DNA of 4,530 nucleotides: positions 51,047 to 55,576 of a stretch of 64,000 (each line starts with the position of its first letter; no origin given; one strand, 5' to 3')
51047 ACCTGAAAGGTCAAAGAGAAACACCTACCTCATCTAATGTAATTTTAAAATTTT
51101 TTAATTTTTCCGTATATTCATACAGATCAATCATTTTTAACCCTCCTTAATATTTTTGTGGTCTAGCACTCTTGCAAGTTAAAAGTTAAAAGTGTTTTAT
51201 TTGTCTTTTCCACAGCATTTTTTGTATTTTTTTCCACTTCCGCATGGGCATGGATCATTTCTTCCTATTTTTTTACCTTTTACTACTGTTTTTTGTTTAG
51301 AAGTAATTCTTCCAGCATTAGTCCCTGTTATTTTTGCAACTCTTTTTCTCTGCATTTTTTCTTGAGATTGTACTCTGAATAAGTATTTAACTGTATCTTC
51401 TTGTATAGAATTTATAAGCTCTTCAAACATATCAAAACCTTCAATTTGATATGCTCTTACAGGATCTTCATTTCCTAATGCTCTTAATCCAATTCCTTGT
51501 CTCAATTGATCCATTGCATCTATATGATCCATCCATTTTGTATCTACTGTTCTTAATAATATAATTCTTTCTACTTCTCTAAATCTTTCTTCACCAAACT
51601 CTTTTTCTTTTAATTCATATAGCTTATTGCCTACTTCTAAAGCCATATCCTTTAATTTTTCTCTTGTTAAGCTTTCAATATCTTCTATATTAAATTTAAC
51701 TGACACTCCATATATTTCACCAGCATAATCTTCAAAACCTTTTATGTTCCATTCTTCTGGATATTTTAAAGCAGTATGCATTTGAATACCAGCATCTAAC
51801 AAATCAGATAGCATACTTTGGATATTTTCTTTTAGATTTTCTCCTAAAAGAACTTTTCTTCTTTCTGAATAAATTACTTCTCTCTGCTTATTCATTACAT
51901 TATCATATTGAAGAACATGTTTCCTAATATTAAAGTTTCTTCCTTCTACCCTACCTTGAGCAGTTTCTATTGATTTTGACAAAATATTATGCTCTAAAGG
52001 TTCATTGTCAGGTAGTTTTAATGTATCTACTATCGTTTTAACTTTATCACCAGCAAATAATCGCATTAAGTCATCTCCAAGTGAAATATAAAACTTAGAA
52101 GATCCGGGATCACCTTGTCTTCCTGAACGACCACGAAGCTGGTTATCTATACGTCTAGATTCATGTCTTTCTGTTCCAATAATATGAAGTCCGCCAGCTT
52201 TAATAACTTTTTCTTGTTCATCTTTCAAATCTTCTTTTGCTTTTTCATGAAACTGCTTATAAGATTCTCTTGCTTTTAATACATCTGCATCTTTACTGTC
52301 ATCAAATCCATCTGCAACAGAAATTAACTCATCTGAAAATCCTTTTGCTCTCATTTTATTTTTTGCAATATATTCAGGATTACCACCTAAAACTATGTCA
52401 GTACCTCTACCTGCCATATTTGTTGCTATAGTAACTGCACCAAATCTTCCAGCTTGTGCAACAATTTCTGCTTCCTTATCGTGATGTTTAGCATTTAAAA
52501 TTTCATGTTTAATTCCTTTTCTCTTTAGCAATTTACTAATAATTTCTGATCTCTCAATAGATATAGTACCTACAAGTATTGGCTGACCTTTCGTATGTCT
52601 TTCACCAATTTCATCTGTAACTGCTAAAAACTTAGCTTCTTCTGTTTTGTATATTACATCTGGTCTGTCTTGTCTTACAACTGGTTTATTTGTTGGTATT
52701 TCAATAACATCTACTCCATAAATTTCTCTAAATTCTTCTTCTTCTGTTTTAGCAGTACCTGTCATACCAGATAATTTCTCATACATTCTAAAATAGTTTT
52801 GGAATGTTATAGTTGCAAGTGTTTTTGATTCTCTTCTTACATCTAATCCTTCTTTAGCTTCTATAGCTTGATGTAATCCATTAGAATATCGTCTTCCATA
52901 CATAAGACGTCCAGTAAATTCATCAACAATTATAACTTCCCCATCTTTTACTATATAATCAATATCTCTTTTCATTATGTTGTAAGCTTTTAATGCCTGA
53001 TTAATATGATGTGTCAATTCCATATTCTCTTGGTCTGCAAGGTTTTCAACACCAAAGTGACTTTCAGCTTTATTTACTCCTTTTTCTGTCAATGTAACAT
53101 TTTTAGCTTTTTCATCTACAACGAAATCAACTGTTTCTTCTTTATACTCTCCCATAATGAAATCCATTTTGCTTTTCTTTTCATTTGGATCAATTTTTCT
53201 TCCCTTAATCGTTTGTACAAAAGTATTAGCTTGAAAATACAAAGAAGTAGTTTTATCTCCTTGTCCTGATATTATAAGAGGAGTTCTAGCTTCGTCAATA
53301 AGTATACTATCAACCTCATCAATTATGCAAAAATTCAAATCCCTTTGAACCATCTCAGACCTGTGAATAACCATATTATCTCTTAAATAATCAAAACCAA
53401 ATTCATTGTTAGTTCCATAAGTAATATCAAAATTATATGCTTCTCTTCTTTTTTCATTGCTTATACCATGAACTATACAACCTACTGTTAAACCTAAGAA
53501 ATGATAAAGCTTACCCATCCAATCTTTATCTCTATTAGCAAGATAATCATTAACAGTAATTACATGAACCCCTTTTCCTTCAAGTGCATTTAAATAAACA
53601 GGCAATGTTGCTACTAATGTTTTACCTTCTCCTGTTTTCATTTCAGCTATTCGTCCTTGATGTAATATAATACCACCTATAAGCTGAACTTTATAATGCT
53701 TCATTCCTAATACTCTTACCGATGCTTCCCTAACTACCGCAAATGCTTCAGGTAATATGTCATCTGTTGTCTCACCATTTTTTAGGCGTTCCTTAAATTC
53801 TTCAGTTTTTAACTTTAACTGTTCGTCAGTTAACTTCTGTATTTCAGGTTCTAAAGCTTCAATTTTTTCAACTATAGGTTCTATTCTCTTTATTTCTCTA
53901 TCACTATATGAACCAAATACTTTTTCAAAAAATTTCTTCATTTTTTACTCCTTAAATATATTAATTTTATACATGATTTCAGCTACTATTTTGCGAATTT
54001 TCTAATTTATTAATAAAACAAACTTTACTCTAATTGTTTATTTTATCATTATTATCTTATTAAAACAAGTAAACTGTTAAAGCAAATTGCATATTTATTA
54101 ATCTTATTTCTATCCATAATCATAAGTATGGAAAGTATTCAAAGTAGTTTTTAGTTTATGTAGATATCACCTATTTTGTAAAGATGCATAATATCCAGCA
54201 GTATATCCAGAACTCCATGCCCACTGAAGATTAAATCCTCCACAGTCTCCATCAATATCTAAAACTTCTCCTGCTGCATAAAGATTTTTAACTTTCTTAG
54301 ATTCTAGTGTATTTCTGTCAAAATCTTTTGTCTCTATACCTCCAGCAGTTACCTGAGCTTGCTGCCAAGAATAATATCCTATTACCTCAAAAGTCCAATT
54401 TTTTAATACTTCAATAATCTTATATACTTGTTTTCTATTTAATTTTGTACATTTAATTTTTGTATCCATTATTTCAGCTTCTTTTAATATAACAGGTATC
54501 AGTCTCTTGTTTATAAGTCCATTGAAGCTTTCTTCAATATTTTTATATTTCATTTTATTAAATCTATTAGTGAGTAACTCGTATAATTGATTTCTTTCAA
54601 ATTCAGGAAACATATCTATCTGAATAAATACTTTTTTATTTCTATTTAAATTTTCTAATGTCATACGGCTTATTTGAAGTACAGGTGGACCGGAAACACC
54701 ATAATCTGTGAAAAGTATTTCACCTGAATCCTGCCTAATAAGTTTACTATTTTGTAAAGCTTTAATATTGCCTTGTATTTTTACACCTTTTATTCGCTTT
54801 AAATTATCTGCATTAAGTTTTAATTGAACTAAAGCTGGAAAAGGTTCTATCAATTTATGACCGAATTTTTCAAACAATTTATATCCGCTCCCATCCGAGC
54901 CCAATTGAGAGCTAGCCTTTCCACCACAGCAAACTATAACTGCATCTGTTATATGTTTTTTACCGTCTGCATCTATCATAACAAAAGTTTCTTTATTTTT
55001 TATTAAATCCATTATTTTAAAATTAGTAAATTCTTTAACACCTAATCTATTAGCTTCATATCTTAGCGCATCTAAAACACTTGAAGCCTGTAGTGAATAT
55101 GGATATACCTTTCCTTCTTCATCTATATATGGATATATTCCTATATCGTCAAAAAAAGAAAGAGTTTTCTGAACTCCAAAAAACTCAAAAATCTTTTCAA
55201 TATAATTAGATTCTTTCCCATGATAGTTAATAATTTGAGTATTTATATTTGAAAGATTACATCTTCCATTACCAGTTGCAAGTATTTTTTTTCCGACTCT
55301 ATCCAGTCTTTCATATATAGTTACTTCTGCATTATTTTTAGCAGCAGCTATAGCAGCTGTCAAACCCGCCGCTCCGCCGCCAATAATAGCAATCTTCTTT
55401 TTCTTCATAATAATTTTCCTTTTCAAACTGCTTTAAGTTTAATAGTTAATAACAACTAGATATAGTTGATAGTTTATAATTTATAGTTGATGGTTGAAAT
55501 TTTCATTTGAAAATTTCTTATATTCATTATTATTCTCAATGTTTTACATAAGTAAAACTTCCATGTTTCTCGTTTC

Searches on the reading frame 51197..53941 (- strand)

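Call 75: search_protein_families(library=pfam, proteins=[window:51197-53941:-], max_evalue=1e-8)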
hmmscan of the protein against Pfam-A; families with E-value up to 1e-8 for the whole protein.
window:51197-53941:- (914 aa): 6 families
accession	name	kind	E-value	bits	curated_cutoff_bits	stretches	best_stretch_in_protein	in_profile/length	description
PF07517.20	SecA_DEAD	-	7.1e-134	446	24.6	1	6-405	2-290/290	SecA DEAD-like domain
PF21090.3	P-loop_SecA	-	9.2e-94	313.2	27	1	420-645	1-204/205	SecA P-loop domain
PF07516.18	SecA_SW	-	3.5e-69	233.3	26.7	1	648-858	1-200/200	SecA Wing and Scaffold domain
PF01043.26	SecA_PP_bind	-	4.3e-43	146.8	23.5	1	231-361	2-110/110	SecA preprotein cross-linking domain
PF02810.21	SEC-C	-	9.1e-10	38.7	20.4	1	894-912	1-19/19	SEC-C motif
PF00270.35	DEAD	-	9.8e-09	35.6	26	0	98-215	18-131/167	DEAD/DEAH box helicase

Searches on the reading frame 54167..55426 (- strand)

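Call 75: search_protein_families(library=pfam, proteins=[window:54167-55426:-], max_evalue=1e-8)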
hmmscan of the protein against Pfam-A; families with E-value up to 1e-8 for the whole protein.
window:54167-55426:- (419 aa): 5 families
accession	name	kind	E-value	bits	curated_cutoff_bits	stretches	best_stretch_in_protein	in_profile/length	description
PF03486.20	HI0933_like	-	2.2e-71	240.6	50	1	11-411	2-242/244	HI0933-like protein Rossmann domain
PF22780.1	HI0933_like_1st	-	7.2e-37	127.2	27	1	197-359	2-165/165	HI0933-like protein barrel and H2TH domain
PF07992.20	Pyr_redox_2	-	2.1e-11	44.2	26.1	0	11-45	2-32/291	Pyridine nucleotide-disulphide oxidoreductase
PF01266.30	DAO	-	2.3e-11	44.3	27.9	0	11-45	1-35/353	FAD dependent oxidoreductase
PF00890.30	FAD_binding_2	-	4.3e-10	39.8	20.4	0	12-46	2-36/414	FAD binding domain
